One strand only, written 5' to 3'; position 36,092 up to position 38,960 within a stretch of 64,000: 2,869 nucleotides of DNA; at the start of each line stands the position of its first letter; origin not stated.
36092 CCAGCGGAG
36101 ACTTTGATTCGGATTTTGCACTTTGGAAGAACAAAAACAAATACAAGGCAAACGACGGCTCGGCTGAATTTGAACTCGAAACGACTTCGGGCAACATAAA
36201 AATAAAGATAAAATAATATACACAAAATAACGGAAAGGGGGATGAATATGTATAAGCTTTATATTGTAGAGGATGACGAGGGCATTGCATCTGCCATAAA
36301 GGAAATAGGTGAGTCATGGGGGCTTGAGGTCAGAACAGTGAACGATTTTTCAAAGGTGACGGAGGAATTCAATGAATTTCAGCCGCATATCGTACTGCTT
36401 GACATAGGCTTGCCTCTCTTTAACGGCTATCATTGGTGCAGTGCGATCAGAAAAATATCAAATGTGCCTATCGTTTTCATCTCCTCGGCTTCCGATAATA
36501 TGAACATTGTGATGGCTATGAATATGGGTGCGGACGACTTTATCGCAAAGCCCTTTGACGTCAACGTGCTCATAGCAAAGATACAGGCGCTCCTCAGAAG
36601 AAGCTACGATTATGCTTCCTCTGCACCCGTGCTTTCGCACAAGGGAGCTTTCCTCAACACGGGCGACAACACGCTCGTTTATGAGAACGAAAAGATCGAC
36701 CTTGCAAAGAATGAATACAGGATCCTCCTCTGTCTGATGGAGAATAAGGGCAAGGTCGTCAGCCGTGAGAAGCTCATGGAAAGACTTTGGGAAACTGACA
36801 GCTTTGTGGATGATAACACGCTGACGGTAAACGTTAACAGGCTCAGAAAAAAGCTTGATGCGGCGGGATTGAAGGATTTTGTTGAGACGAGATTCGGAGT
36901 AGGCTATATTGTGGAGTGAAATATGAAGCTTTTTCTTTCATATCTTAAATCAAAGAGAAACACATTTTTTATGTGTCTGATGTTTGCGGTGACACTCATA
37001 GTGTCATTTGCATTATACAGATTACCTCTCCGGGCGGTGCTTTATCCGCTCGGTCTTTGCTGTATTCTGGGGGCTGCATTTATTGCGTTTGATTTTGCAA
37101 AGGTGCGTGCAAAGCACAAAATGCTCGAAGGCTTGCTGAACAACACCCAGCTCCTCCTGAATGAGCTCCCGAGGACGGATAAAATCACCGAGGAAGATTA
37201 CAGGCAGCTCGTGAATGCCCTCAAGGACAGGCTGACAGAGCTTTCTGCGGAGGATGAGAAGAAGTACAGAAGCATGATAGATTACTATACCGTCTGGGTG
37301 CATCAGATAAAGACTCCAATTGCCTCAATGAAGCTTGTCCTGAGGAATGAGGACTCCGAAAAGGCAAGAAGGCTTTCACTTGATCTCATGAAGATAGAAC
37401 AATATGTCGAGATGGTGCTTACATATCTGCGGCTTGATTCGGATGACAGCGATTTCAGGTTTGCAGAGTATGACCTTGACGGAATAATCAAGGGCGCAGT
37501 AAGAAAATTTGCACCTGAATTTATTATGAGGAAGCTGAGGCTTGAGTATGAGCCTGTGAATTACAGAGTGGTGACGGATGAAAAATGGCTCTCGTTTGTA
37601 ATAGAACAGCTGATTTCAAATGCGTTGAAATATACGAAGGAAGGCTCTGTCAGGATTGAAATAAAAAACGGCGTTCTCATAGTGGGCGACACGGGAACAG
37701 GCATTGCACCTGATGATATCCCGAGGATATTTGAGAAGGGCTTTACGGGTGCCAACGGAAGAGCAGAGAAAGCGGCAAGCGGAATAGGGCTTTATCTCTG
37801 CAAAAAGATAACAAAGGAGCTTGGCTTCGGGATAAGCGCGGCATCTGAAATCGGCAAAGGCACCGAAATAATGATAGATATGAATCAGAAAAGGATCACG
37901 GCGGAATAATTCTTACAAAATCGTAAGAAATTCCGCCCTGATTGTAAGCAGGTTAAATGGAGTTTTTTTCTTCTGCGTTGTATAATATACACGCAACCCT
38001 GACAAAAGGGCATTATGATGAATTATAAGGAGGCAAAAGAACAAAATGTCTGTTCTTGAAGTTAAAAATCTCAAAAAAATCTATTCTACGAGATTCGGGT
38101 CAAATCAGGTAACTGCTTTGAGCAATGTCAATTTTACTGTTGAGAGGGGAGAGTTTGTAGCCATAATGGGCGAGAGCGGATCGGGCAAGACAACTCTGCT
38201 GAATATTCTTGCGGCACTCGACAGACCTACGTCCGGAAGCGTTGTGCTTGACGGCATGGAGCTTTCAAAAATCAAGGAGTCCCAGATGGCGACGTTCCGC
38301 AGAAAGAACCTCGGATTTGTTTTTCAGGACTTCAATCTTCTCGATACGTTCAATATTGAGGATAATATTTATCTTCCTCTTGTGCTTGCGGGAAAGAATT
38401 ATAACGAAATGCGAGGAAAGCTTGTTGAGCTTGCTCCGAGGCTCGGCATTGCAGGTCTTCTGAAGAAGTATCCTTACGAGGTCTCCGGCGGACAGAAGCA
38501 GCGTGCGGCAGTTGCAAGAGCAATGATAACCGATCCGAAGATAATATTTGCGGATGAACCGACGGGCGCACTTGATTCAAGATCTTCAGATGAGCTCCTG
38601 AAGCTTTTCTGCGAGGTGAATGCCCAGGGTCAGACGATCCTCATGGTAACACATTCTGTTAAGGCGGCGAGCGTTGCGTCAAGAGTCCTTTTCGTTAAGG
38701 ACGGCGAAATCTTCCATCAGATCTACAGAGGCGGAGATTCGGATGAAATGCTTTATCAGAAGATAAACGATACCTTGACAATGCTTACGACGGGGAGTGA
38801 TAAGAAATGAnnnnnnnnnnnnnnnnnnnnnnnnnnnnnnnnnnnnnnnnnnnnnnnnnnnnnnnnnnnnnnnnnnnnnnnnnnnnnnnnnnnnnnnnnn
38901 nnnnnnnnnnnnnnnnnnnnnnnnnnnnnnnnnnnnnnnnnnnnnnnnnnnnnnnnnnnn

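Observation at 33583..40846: Seven-gene envelope-stress locus joining an ECF sigma/anti-sigma pair, a DUF4097 (LiaF-like) lipoprotein and a BceRS-BceAB-type module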

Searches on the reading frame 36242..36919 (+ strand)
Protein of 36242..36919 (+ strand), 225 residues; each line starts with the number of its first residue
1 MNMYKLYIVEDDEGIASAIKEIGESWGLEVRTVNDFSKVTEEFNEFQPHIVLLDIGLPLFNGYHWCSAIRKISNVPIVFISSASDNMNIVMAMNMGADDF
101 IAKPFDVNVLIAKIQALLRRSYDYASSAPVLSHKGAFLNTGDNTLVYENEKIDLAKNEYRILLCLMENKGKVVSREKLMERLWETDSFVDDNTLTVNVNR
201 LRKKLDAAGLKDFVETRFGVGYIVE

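Call 3: search_protein_families(library=pfam, proteins=[window:36242-36919:+], max_evalue=0.01)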
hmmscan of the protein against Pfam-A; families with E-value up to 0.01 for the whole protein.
window:36242-36919:+ (225 aa): 2 families
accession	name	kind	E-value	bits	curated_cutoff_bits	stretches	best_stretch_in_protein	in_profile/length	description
PF00486.34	Trans_reg_C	-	4.9e-25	87.8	26.2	1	150-223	2-76/77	Transcriptional regulatory protein, C terminal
PF00072.30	Response_reg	-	4.3e-23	82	30.2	1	7-115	2-111/111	Response regulator receiver domain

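Call 33: search_protein_families(library=ncbifam, proteins=[window:36242-36919:+], max_evalue=0.001)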
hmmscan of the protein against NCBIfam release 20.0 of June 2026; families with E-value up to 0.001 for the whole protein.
window:36242-36919:+ (225 aa): 90 families (the best 25 are shown)
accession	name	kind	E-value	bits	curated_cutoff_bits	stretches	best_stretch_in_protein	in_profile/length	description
TIGR02154.1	PhoB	equivalog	2e-44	151.6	296.2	1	5-223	4-224/226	phosphate regulon transcriptional regulator PhoB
NF008296.0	PRK11083.1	equivalog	1.6e-43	148.7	273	1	2-224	2-225/228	two-component system response regulator CreB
NF040689.1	MtrAB_MtrA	equivalog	2.1e-43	148.2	300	1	7-223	2-217/219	MtrAB system response regulator MtrA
NF041733.1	resp_reg_CseB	equivalog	5e-43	147.1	350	1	6-222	3-224/228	two-component system response regulator CseB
NF053854.1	RespRegPhoBBctds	equivalog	2.3e-42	144.9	270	1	7-224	2-224/225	two-component system response regulator PhoB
NF033117.2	vanR_ACDEGLN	exception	1.1e-39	136.4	350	1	7-225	2-226/226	VanR-ABDEGLN family response regulator transcription factor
NF045944.1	ResRegRpaBCyano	equivalog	6.4e-39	133.7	330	1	8-224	2-227/229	response regulator transcription factor RpaB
NF040534.1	resp_reg_YycF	equivalog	1.9e-37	128.8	340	1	5-224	2-227/231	response regulator YycF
NF007982.1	PRK10710.1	equivalog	8.7e-37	126.9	380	1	3-223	7-226/235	envelope stress response regulator BaeR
TIGR03787.1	marine_sort_RR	equivalog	5e-35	121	335.7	1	5-222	2-223/227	proteobacterial dedicated sortase system response regulator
NF008034.0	PRK10766.1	equivalog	2e-33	115.8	275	1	4-224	3-226/231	two-component system response regulator TorR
NF041209.1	resp_regPieR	equivalog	3.2e-33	115.3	450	1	5-223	2-226/231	two component system response regulator PieR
NF033120.0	vanR_FM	exception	1e-32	113.6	460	1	3-223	3-228/231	vancomycin resistance response regulator transcription factor, VanR-F/VanR-M family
TIGR01387.1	cztR_silR_copR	subfamily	2.9e-32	112.1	279.2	1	8-223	3-217/218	heavy metal response regulator transcription factor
NF045991.1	RespRegCtrARhodob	equivalog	4.2e-32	111.7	350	1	6-224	3-221/224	response regulator transcription factor CtrA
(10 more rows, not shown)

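Call 83: search_solved_structures(query=window:36242-36919:+, max_evalue=1e-30)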
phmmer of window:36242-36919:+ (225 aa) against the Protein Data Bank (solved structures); distinct sequences matched with E-value up to 1e-30: 4.
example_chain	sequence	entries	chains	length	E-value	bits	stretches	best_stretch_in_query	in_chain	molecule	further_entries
5dcl_A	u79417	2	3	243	1.1e-55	191.7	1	4-224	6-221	PhoB family transcriptional regulator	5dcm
5dcm_B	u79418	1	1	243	1.1e-55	191.7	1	4-224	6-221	PhoB family transcriptional regulator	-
1kgs_A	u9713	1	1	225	1.8e-32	115.8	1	5-224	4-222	DNA BINDING RESPONSE REGULATOR D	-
2oqr_A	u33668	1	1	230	6.2e-32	114.1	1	6-223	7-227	Sensory transduction protein regX3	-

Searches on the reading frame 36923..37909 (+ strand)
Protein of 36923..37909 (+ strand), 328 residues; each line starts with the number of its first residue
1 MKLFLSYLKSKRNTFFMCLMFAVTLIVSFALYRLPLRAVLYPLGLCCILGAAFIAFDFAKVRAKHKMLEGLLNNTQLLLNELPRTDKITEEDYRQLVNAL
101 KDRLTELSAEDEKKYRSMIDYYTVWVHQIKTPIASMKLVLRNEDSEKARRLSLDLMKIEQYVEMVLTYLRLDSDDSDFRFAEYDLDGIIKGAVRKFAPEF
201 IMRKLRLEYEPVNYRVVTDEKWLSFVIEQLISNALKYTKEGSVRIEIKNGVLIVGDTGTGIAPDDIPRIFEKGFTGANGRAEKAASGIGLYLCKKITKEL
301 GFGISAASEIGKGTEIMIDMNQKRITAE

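Call 3: search_protein_families(library=pfam, proteins=[window:36923-37909:+], max_evalue=0.01)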
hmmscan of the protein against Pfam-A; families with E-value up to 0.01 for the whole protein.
window:36923-37909:+ (328 aa): 1 family
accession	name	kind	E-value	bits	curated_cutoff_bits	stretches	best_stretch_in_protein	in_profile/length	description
PF02518.31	HATPase_c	-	1.4e-20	74.2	26.4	1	219-320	2-107/111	Histidine kinase-, DNA gyrase B-, and HSP90-like ATPase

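Call 33: search_protein_families(library=ncbifam, proteins=[window:36923-37909:+], max_evalue=0.001)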
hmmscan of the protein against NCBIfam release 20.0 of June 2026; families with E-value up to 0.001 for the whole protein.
window:36923-37909:+ (328 aa): 64 families (the best 25 are shown)
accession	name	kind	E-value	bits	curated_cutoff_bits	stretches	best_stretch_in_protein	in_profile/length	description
NF047405.1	SensHisKinSapS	equivalog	9.4e-55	186.3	550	1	4-317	3-328/341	two-component system sensor histidine kinase SapS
NF046044.1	PnpS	equivalog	9.7e-23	80.8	400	1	119-320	171-389/390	two-component system histidine kinase PnpS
NF041832.1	near_NosP_CTERM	subfamily_domain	1.9e-19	70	400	1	142-320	40-223/370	NahK/ErcS family hybrid sensor histidine kinase/response regulator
NF008312.0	PRK11100.1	equivalog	2.5e-18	66.2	356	1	85-322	228-474/477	two-component system sensor histidine kinase CreC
NF007898.0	PRK10604.1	equivalog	7e-18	65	478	1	126-301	220-402/433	two-component system sensor histidine kinase RstB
TIGR02966.1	phoR_proteo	equivalog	7.1e-17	61.4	334.2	1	127-317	123-330/333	phosphate regulon sensor histidine kinase PhoR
NF033092.0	HK_WalK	equivalog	8.7e-17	60.9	725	1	162-320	426-592/594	cell wall metabolism sensor histidine kinase WalK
NF012163.2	BaeS_SmeS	equivalog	9.6e-17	61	500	1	47-318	173-454/457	sensor histidine kinase efflux regulator BaeS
NF041735.1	hist_kin_RppB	equivalog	1.4e-16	60.3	400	1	115-320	213-437/438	two-component system sensor histidine kinase RppB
TIGR02956.1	TMAO_torS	equivalog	6e-16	57.7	676.5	1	211-320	568-680/967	TMAO reductase system sensor histidine kinase/response regulator TorS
NF038389.1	ArsS_fam_HK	equivalog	1.2e-15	57.9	250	1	126-304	214-389/403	ArsS family sensor histidine kinase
NF047874.1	MASE3_PAS_HK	subfamily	4.1e-15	55.6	560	1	223-324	520-627/655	MASE3 domain-containing sensor histidine kinase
NF008302.0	PRK11091.1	equivalog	7.4e-15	54.2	838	1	210-324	386-507/779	aerobic respiration two-component sensor histidine kinase ArcB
NF007664.1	PRK10337.1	equivalog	1.3e-13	50.4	475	1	121-313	233-435/442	quorum sensing histidine kinase QseC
TIGR02916.1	PEP_his_kin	equivalog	1.8e-13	49.9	300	1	108-317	465-675/679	XrtA/PEP-CTERM system histidine kinase PrsK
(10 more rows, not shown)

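Call 35: search_solved_structures(query=window:36923-37909:+, max_evalue=1e-10)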
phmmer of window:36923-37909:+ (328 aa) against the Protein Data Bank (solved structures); distinct sequences matched with E-value up to 1e-10: 4.
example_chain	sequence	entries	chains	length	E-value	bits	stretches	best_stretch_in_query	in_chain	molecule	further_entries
8g3a_D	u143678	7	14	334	3.6e-35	125.3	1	13-317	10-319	Sensor protein BceS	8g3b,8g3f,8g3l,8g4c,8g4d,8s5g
6paj_A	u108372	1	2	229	2.3e-14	57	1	158-320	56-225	Sensor protein SrrB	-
3jz3_A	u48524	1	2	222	3e-11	46.7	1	126-308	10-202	Sensor protein qseC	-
8u4x_A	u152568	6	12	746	5.3e-11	45.9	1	100-317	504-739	histidine kinase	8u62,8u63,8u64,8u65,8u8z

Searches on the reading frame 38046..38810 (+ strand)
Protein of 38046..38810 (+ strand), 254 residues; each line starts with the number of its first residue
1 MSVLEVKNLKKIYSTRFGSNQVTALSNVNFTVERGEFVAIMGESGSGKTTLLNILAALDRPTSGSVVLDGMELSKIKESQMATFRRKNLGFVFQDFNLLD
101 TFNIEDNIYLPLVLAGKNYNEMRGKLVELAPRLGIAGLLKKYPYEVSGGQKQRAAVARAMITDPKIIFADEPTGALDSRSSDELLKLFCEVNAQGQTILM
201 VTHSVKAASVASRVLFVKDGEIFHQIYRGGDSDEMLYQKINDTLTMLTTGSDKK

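Call 3: search_protein_families(library=pfam, proteins=[window:38046-38810:+], max_evalue=0.01)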
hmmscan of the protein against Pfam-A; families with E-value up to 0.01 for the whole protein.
window:38046-38810:+ (254 aa): 10 families
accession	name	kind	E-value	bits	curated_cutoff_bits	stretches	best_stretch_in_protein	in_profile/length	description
PF00005.33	ABC_tran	-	2.7e-35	122.4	25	1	25-173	1-136/137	ABC transporter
PF13304.12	AAA_21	-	7.8e-06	26.6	27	0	37-63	1-30/304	AAA domain, putative AbiEii toxin, Type IV TA system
PF02463.25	SMC_N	-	0.00024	21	40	1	36-215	25-209/220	RecF/RecN/SMC N terminal domain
PF13401.12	AAA_22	-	0.00045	21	27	1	35-59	5-29/130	AAA domain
PF13191.12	AAA_16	-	0.0005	21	32.6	1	31-61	18-51/167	AAA ATPase domain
PF13555.12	AAA_29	-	0.00096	19.3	27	1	29-56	16-43/61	P-loop containing region of AAA domain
PF20720.3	nSTAND3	-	0.00097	19.3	27.2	1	30-58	12-40/155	Novel STAND NTPase 3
PF03193.22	RsgA_GTPase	-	0.0045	17.3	30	1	23-57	95-128/174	RsgA GTPase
PF13481.12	AAA_25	-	0.0065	16.6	27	0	32-56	30-54/195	AAA domain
PF13476.12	AAA_23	-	0.008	17.3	27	0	28-56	15-40/201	AAA domain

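Call 33: search_protein_families(library=ncbifam, proteins=[window:38046-38810:+], max_evalue=0.001)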
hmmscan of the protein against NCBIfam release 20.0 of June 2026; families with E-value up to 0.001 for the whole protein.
window:38046-38810:+ (254 aa): 189 families (the best 25 are shown)
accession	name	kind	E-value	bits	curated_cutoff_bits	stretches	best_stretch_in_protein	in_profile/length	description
TIGR03608.1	L_ocin_972_ABC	subfamily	6.2e-69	231.6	254.85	1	7-216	2-205/206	putative bacteriocin export ABC transporter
NF038007.1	ABC_ATP_DarD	equivalog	1.6e-64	217.3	375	1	4-222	2-218/218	darobactin export ABC transporter ATP-binding protein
TIGR02211.1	LolD_lipo_ex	equivalog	8.8e-64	215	307.75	1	3-223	1-220/221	lipoprotein-releasing ABC transporter ATP-binding protein LolD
NF007826.0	PRK10535.1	equivalog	4e-60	203.8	966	1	2-225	3-224/648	macrolide ABC transporter ATP-binding protein/permease MacB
TIGR02673.1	FtsE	equivalog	1.7e-58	197.8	264.85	1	8-220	6-213/214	cell division ATP-binding protein FtsE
NF007879.0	PRK10584.1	equivalog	1.2e-55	188.7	336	1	2-222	5-224/228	putative ABC transporter ATP-binding protein YbbA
NF008639.0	PRK11629.1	equivalog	2.7e-55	187.3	360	1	3-226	6-228/234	lipoprotein-releasing ABC transporter ATP-binding protein LolD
TIGR02982.1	heterocyst_DevA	subfamily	3.3e-53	180.5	295.8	1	3-222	1-219/220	ABC exporter ATP-binding subunit, DevA family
TIGR02314.1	ABC_MetN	equivalog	8.3e-51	173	499.7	1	4-225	2-222/343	methionine ABC transporter ATP-binding protein MetN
NF040933.2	ABC_arch_GlcV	equivalog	6.2e-50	170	450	1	4-226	3-223/357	glucose ABC transporter ATP-binding protein GlcV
TIGR01186.1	proV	subfamily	6.4e-47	160.4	326.6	1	23-242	7-224/363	betaine/proline/choline family ABC transporter ATP-binding protein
TIGR02315.1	ABC_phnC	equivalog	1.5e-46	158.8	266.1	1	3-225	1-227/243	phosphonate ABC transporter ATP-binding protein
NF007027.0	PRK09493.1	equivalog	3.8e-46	157.4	379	1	14-242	8-230/240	glutamine ABC transporter ATP-binding protein GlnQ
TIGR04521.1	ECF_ATPase_2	equivalog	5.5e-46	156.9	330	1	5-225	2-226/279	energy-coupling factor transporter ATPase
TIGR03265.1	PhnT2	equivalog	1.6e-45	155.9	457.7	1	4-223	5-214/353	putative 2-aminoethylphosphonate ABC transporter ATP-binding protein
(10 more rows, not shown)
